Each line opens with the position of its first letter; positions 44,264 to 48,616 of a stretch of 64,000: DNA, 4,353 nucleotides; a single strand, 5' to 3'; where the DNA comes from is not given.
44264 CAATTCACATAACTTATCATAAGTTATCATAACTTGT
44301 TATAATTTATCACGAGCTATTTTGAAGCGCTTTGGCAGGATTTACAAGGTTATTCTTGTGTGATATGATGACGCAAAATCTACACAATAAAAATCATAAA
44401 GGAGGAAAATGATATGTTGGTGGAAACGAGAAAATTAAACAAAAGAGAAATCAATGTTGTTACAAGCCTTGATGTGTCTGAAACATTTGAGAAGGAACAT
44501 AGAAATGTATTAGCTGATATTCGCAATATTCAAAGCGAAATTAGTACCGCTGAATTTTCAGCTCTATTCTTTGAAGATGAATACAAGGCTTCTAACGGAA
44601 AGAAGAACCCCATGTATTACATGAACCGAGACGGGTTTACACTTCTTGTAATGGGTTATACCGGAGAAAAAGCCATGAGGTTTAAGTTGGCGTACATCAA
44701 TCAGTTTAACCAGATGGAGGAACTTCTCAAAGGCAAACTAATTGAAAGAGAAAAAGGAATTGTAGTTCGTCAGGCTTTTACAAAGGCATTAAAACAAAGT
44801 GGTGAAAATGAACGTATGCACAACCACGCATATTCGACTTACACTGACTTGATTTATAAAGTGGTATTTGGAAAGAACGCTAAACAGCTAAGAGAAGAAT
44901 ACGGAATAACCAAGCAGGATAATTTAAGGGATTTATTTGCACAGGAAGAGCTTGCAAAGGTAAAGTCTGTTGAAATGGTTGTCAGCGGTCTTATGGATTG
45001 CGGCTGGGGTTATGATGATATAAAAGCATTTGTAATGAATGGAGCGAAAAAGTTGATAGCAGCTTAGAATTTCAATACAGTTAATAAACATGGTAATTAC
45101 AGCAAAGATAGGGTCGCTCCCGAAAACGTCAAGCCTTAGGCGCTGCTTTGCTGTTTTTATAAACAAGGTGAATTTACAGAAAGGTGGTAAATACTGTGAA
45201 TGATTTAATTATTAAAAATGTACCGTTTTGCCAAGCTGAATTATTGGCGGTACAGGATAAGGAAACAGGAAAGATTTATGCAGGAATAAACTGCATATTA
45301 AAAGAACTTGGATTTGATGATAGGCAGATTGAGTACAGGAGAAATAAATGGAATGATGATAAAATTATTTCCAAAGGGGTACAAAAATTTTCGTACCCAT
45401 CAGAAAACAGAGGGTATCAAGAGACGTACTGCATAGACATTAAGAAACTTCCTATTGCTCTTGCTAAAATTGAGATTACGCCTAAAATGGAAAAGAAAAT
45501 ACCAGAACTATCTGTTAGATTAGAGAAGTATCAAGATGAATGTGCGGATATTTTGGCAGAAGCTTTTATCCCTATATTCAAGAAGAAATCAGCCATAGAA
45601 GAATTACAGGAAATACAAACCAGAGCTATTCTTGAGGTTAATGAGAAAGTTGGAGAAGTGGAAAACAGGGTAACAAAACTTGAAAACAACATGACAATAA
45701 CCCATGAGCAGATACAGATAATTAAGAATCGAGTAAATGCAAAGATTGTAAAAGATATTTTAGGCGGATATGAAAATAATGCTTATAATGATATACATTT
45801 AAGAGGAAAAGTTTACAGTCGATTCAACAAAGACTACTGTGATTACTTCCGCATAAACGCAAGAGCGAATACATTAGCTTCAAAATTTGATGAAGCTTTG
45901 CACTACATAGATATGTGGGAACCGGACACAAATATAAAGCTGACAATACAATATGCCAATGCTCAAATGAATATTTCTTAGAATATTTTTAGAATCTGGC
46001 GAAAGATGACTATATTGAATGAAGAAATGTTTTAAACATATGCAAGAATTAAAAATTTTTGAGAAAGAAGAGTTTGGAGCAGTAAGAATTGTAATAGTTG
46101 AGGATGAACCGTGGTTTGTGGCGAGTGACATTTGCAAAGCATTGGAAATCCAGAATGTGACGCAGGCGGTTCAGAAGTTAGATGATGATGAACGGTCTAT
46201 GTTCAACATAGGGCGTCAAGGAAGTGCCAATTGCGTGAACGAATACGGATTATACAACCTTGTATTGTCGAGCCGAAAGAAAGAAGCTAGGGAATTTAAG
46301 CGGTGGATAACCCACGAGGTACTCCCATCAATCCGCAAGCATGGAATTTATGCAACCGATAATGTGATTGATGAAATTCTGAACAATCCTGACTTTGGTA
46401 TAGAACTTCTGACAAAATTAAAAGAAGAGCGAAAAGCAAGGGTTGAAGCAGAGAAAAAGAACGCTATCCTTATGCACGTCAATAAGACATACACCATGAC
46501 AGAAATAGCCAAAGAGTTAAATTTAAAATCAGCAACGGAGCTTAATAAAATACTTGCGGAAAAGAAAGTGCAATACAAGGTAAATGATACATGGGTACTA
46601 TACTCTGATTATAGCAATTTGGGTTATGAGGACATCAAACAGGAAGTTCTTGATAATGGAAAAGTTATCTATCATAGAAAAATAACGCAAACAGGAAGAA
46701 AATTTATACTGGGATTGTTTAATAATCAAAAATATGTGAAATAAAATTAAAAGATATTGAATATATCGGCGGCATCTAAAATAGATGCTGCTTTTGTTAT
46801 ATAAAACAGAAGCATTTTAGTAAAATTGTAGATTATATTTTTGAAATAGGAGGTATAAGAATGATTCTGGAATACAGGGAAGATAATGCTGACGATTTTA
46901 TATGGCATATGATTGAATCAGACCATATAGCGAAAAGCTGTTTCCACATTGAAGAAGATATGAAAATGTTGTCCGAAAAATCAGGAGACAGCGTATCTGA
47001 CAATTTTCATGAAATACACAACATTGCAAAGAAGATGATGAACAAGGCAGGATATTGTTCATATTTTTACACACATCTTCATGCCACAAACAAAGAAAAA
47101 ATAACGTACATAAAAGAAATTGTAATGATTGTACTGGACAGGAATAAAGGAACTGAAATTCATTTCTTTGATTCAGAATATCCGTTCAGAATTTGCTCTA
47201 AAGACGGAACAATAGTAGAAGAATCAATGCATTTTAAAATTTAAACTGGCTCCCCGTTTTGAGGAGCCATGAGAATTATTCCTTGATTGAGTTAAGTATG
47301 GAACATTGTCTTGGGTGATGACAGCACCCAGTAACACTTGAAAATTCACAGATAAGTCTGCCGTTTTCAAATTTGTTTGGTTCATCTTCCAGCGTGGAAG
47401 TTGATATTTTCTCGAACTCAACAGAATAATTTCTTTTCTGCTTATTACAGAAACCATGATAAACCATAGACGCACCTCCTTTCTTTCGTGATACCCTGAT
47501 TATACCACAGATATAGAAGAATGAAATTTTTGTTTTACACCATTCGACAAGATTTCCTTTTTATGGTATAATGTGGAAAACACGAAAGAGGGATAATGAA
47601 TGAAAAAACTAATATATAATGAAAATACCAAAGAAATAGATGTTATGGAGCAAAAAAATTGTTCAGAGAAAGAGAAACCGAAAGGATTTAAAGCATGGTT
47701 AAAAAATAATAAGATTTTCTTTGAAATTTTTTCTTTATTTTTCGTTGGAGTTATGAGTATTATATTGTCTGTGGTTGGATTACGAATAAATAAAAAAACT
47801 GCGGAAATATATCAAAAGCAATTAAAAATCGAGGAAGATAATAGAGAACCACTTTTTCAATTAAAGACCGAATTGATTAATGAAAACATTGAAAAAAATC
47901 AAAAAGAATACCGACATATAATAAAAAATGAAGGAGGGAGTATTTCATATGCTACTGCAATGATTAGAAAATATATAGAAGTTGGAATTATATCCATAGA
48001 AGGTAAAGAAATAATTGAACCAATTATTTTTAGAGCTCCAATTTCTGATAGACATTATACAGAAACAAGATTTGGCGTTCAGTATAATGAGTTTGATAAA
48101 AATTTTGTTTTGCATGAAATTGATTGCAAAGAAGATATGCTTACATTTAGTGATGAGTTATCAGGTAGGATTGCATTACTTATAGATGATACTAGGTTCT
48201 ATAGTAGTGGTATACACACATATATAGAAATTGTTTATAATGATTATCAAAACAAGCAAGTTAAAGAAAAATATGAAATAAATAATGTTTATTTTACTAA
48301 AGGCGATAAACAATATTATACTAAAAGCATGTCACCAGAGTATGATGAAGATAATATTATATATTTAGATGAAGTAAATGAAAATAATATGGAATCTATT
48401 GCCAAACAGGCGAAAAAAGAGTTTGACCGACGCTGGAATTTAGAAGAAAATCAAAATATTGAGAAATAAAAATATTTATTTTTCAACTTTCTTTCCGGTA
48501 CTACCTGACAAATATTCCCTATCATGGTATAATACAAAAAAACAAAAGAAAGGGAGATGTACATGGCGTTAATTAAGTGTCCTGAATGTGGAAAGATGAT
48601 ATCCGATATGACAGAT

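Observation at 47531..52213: AT-rich array of four self-promoted genes inside the tail operon: candidate prophage defence or exclusion system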

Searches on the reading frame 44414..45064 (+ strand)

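Call 5: search_protein_families(library=pfam, proteins=[window:44414-45064:+], max_evalue=0.01)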
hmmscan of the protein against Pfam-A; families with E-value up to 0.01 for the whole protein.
window:44414-45064:+ (217 aa): 1 family
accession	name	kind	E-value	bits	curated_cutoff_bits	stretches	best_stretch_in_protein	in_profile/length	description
PF09669.15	Phage_pRha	-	2.4e-31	108.6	29.9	1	16-103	1-91/91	Phage regulatory protein Rha (Phage_pRha)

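Call 6: search_protein_families(library=padloc, proteins=[window:44414-45064:+], max_evalue=0.01)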
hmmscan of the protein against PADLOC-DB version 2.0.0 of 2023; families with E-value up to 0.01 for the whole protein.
window:44414-45064:+ (217 aa): 4 families
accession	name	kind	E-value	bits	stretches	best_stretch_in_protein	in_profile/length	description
PDLC04717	PDC-M59A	-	2.1e-07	28.9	1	118-191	165-236/338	-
PDLC04920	PDC-S13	-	2.9e-07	28.1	1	111-181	144-210/286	-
PDLC04962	PDC-S22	-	6.7e-06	23.3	1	121-195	168-241/281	-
PDLC04919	PDC-S13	-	0.0034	14.7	1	112-181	130-203/281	-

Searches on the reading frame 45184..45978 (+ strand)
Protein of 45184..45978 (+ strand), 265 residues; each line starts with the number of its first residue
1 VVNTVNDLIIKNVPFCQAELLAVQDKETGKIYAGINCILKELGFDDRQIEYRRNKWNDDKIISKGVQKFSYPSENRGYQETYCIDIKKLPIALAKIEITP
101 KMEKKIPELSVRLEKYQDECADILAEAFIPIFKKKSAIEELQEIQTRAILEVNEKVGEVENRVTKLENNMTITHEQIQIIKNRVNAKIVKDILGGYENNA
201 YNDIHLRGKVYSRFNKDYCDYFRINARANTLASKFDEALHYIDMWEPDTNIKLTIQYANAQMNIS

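Call 5: search_protein_families(library=pfam, proteins=[window:45184-45978:+], max_evalue=0.01)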
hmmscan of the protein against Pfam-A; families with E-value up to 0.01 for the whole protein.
window:45184-45978:+ (265 aa): 3 families
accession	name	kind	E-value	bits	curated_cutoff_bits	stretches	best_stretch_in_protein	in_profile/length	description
PF10552.14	ORF6C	-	6.1e-26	91.1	22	1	144-255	4-114/114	ORF6C domain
PF10547.14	P22_AR_N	-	1.1e-13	51.8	30.7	1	12-129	2-110/115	P22_AR N-terminal domain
PF05377.16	FlaC_arch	-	0.00053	20.8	27.8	0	155-197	1-45/55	Flagella accessory protein C (FlaC)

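Call 6: search_protein_families(library=padloc, proteins=[window:45184-45978:+], max_evalue=0.01)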
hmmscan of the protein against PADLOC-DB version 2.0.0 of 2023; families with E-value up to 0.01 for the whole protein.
window:45184-45978:+ (265 aa): 0 families

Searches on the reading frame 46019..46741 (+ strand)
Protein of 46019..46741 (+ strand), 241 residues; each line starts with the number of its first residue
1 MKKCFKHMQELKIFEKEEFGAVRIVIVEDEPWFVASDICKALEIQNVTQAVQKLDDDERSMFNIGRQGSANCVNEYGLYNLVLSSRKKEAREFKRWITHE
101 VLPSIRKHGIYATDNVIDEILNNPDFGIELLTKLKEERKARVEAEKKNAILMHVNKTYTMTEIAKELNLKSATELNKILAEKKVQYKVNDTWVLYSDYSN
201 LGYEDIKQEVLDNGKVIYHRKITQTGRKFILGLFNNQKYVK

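Call 5: search_protein_families(library=pfam, proteins=[window:46019-46741:+], max_evalue=0.01)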
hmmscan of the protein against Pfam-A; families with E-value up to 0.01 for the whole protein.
window:46019-46741:+ (241 aa): 2 families
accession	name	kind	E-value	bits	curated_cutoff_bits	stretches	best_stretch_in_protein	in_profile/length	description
PF02498.22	Bro-N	-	5.5e-25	88.2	25.6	1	22-103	2-96/96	BRO family, N-terminal domain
PF03374.19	ANT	-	2.9e-14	53.7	25.3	1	150-235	17-106/108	Phage antirepressor protein KilAC domain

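Call 6: search_protein_families(library=padloc, proteins=[window:46019-46741:+], max_evalue=0.01)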
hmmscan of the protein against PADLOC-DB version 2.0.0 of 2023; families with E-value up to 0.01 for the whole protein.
window:46019-46741:+ (241 aa): 0 families

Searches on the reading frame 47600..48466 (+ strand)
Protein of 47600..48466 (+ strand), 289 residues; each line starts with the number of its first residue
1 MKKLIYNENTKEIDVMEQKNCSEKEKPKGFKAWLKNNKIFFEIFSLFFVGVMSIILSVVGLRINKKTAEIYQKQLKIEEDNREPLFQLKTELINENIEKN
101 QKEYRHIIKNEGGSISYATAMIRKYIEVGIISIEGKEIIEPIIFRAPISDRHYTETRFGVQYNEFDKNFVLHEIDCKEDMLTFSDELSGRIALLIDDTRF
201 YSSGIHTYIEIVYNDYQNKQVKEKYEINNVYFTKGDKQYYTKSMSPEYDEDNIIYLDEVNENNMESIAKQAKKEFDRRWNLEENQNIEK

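Call 5: search_protein_families(library=pfam, proteins=[window:47600-48466:+], max_evalue=0.01)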
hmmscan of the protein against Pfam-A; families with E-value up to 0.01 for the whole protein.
window:47600-48466:+ (289 aa): 0 families

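Call 6: search_protein_families(library=padloc, proteins=[window:47600-48466:+], max_evalue=0.01)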
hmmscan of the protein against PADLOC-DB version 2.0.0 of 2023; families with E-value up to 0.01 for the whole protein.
window:47600-48466:+ (289 aa): 0 families

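Call 44: search_protein_families(library=phrogs, proteins=[window:47600-48466:+], max_evalue=0.01)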
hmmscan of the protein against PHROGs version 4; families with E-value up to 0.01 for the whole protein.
window:47600-48466:+ (289 aa): 0 families

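Call 45: search_protein_families(library=ncbifam, proteins=[window:47600-48466:+], max_evalue=0.01)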
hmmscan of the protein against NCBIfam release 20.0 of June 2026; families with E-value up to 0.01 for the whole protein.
window:47600-48466:+ (289 aa): 0 families

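Call 49: find_homologous_proteins(query=window:47600-48466:+, max_evalue=0.001)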
Query window:47600-48466:+ (289 aa): 23 proteins with E <= 0.001 among 897 candidates.
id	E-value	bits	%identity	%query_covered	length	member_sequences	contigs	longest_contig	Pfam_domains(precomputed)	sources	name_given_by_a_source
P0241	3.3e-184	628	100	100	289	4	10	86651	-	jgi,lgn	-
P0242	1.0e-112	394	68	99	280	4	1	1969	-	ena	-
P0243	1.0e-107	378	62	99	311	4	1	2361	-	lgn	-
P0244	1.0e-54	204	47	98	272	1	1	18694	-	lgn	-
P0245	7.9e-31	125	37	93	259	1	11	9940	-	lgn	-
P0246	2.8e-28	117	37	78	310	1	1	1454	-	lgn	-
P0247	1.0e-27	115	38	78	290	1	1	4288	-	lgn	-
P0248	2.1e-27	114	45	58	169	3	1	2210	-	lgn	-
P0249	2.1e-26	111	33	95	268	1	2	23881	-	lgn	-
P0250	5.1e-24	103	38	78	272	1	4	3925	-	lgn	-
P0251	1.1e-23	102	52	40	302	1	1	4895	-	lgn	-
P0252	3.3e-22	97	36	79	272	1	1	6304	-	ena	-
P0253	4.5e-22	97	35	79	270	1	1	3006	-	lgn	-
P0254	1.3e-21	95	44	44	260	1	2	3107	-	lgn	-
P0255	1.3e-20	92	32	87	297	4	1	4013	-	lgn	-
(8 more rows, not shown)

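Call 50: find_encoding_contigs(protein=P0244, flank=8000, max_places=2)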
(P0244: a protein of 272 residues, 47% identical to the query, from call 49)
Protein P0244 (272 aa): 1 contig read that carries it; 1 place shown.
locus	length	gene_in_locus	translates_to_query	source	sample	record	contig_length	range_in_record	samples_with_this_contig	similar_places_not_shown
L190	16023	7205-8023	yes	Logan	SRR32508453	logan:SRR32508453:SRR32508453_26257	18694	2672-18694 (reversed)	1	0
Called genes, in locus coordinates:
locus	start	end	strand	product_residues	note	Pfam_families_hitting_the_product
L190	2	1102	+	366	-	?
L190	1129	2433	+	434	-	-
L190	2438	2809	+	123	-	-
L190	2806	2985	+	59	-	-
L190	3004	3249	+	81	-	-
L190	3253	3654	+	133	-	-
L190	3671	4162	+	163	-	-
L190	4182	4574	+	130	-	-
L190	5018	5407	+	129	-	PF05119:Terminase_4 (faint)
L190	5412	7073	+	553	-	PF03354:TerL_ATPase, PF20441:TerL_nuclease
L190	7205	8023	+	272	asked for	-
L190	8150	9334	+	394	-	PF04860:Phage_portal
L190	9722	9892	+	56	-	PF26392:McdB (weak), PF10723:RepB-RCR_reg (weak), PF01402:RHH_1, PF12651:RHH_3 (weak)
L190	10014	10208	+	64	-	-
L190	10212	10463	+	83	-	-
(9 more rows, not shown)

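Call 51: find_encoding_contigs(protein=P0249, flank=8000, max_places=2)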
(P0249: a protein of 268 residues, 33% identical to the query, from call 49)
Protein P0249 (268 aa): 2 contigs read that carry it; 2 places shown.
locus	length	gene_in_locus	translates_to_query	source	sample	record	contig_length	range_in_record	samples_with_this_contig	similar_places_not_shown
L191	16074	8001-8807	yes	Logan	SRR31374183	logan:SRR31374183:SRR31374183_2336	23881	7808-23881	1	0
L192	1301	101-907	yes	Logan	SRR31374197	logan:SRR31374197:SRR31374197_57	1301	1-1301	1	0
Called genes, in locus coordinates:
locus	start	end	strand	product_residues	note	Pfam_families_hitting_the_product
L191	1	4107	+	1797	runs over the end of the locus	-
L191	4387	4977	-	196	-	-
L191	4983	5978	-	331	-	-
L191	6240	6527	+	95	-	-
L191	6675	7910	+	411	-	-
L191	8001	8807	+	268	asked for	-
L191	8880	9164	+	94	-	-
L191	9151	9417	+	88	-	-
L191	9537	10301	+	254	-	PF09669:Phage_pRha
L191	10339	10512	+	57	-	-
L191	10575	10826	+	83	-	-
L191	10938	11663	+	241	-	-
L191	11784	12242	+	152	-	PF20458:DUF6711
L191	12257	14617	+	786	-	PF13884:Peptidase_S74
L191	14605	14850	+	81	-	-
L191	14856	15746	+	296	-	-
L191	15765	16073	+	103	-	?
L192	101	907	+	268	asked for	-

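Call 53: search_solved_structures(query=window:47600-48466:+, max_evalue=1)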
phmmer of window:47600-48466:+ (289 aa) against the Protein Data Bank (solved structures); distinct sequences matched with E-value up to 1: 32.
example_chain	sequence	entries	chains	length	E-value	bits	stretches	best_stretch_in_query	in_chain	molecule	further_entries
9kqb_D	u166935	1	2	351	0.055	15.9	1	36-98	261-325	Photosystem II D2 protein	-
8wb4_D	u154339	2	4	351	0.25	13.8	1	37-98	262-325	Photosystem II D2 protein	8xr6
8xlp_d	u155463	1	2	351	0.25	13.8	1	37-98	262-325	Photosystem II D2 protein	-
9l5v_D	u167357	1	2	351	0.25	13.8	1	37-98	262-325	Photosystem II D2 protein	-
9azj_A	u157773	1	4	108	0.31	13.5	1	62-108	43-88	NF-kappa-B essential modulator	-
8wql_DD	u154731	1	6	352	0.31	13.5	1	37-98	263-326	Photosystem II D2 protein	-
9s3e_D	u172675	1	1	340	0.36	13.3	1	37-98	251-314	Photosystem II D2 protein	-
6yp7_d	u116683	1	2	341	0.36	13.3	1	37-98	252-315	Photosystem II D2 protein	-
8iwh_D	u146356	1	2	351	0.36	13.3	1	37-98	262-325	Photosystem II D2 protein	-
8z9d_D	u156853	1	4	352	0.38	13.2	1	37-98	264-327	Photosystem II D2 protein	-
3jcu_D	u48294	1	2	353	0.38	13.2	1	37-98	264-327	Photosystem II D2 protein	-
9ifm_D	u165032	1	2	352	0.38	13.2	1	37-98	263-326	Photosystem II D2 protein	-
5xnl_D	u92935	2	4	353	0.38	13.2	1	37-98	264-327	Photosystem II D2 protein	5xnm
5mdx_D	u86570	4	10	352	0.38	13.2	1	37-98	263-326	Photosystem II D2 protein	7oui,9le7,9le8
9i4t_D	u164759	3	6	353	0.38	13.2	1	37-98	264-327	Photosystem II D2 protein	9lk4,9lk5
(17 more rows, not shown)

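Call 67: predict_structure(alignment_id=A2)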
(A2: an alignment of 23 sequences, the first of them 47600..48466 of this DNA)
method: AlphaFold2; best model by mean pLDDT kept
length: 289 residues; sequences in the alignment: 23
mean_pLDDT: 76.3   pTM: 0.62
mean pLDDT of the five models: 76.3, 76.2, 75.9, 74.8, 73.6
residues with pLDDT >= 90: 87; 70-90: 102; 50-70: 74; < 50: 26
segments of 3 or more residues with pLDDT < 50: 1-4, 16-27, 232-234, 237-240, 287-289
pLDDT, mean of each block of 10 residues (from residue 1): 57 47 43 64 72 67 68 56 83 88 91 90 92 78 90 78 93 88 91 77 89 91 81 48 63 90 94 89 54
secondary structure, 60 per line:
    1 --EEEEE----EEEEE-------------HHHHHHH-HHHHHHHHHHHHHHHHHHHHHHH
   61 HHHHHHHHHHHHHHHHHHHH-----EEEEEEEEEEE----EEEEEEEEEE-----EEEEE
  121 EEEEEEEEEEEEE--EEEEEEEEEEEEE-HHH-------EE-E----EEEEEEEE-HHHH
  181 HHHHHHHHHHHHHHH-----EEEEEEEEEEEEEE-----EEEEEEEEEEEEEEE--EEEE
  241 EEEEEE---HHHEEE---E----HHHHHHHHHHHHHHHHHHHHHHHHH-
elements in order: E3-7 E12-16 H30-36 H38-80 E86-96 E101-110 E116-133 E136-148 E168-175 H177-195 E201-214 E220-234 E237-246 E253-255 H264-288

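Call 70: fold_search(model_id=the predicted structure, library=pdb)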
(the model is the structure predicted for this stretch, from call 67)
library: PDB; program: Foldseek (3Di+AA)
matches with E <= 10: 1275; with E <= 0.001: 0
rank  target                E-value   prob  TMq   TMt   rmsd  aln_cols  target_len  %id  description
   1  1xvs_A                2.8e-03  0.93  0.17  0.33  10.3       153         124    9  Crystal structure of apaG Protein from Vibrio cholerae (released 2004-12-14)
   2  9mh8_A                3.3e-03  0.91  0.23  0.21  13.2       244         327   13  CryoEM structure of G protein-gated inwardly rectifying potassium channel GIRK2 R92F (State 2) (released 2025-12-10)
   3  1xq4_B                4.3e-03  0.85  0.17  0.32  10.4       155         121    7  Crystal Structure of the Putative ApaA Protein from Bordetella pertussis, Northeast Structural Genomics Target BeR40 (released 2004-11-09)
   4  1xq4_A                4.8e-03  0.85  0.16  0.32  10.6       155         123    8  Crystal Structure of the Putative ApaA Protein from Bordetella pertussis, Northeast Structural Genomics Target BeR40 (released 2004-11-09)
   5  1xq4_C                4.8e-03  0.75  0.15  0.29  10.5       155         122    8  Crystal Structure of the Putative ApaA Protein from Bordetella pertussis, Northeast Structural Genomics Target BeR40 (released 2004-11-09)
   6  5cl2_B                7.0e-03  0.66  0.18  0.20   9.8       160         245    9  Crystal structure of Spo0M, sporulation control protein, from Bacillus subtilis. (released 2015-12-16)
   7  8b7d                  1.3e-02  0.54  0.16  0.26  16.2       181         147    8  Luminal domain of TMEM106B (released 2023-07-19)
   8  1tza_A                1.3e-02  0.41  0.15  0.25  10.6       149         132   10  X-ray structure of Northeast Structural Genomics Consortium target SoR45 (released 2004-07-27)
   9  6byc                  1.5e-02  0.28  0.12  0.06  13.6       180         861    4  Crystal structure of the GH2 exo-beta-mannanase from Xanthomonas axonopodis pv. citri (released 2018-07-18)
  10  1dlh_A                1.6e-02  0.77  0.16  0.22  15.3       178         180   11  CRYSTAL STRUCTURE OF THE HUMAN CLASS II MHC PROTEIN HLA-DR1 COMPLEXED WITH AN INFLUENZA VIRUS PEPTIDE (released 1994-06-22)
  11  6byi_A                1.6e-02  0.28  0.12  0.06  13.6       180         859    4  Crystal structure of the acid-base mutant (E477A) of the GH2 exo-beta-mannanase from Xanthomonas axonopodis pv. citri (released 2018-07-18)
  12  9hpa_D                2.1e-02  0.96  0.22  0.44   7.0       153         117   10  Structure of A16/G9 (vaccinia virus) in complex with VHH D07 and VHH E12 (released 2025-09-03)
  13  6zlx                  2.1e-02  0.44  0.15  0.17  16.3       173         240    8  The structure of the ClpX-associated factor PDIP38 (released 2021-07-14)
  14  5k6o                  2.3e-02  0.16  0.12  0.05  21.9       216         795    7  Structure of a GH3 b-glucosidase from cow rumen metagenome in complex with galactose (released 2016-10-05)
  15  4r7v                  2.6e-02  0.66  0.22  0.35   8.5       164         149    8  Crystal structure of N-lobe of human ARRDC3(1-165) (released 2014-10-01)
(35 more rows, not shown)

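Call 74: fold_search(model_id=the predicted structure, library=viral)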
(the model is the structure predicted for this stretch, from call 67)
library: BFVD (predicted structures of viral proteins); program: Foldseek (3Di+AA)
matches with E <= 10: 575; with E <= 0.001: 4
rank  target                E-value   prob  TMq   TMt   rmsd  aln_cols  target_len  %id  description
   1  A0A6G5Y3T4            1.9e-05  1.00  0.24  0.27  10.2       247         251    9  (no name in the UniProt tables at hand)
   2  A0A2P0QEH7            1.2e-04  1.00  0.25  0.23  14.1       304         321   11  Uncharacterized protein [Haloarcula hispanica pleomorphic virus 4]
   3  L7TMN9                2.6e-04  1.00  0.23  0.23  13.8       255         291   11  Transmembrane protein [Rhizobium phage RHEph01]
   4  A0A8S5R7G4            8.2e-04  1.00  0.26  0.28  11.9       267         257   11  Uncharacterized protein [virus sp. ctah610]
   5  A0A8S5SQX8            1.7e-03  0.75  0.14  0.17  17.9       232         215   14  Uncharacterized protein [Podoviridae sp. ctXBg1]
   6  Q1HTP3                7.7e-03  0.72  0.15  0.13  12.8       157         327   10  W2R [Squirrelpox virus]
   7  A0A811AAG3            1.4e-02  0.69  0.23  0.06  14.6       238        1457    8  (no name in the UniProt tables at hand)
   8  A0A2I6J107            2.3e-02  0.51  0.13  0.17  15.4       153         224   10  CPXV052 protein [Vaccinia virus]
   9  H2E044                3.6e-02  0.35  0.19  0.24  19.4       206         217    9  Polyprotein 2 (Fragment) [uncultured virus]
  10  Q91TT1                4.2e-02  0.08  0.10  0.09  28.9       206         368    7  T22.8 [Tupaiid herpesvirus 1 (strain 1)]
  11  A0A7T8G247            4.2e-02  0.05  0.08  0.04  39.8       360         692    9  Putative glycoprotein [Soybean thrips negative-stranded RNA virus 4]
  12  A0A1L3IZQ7            4.4e-02  0.69  0.21  0.34  10.7       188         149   12  (no name in the UniProt tables at hand)
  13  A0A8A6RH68            4.4e-02  0.16  0.16  0.21  18.6       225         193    6  Uncharacterized protein [Hymenopteran tombus-related virus]
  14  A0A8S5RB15            4.9e-02  0.23  0.14  0.24  17.3       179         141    9  PhoD-like phosphatase, N-terminal domain [virus sp. ctQSn51]
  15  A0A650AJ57            5.2e-02  0.80  0.19  0.13  13.2       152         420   10  (no name in the UniProt tables at hand)
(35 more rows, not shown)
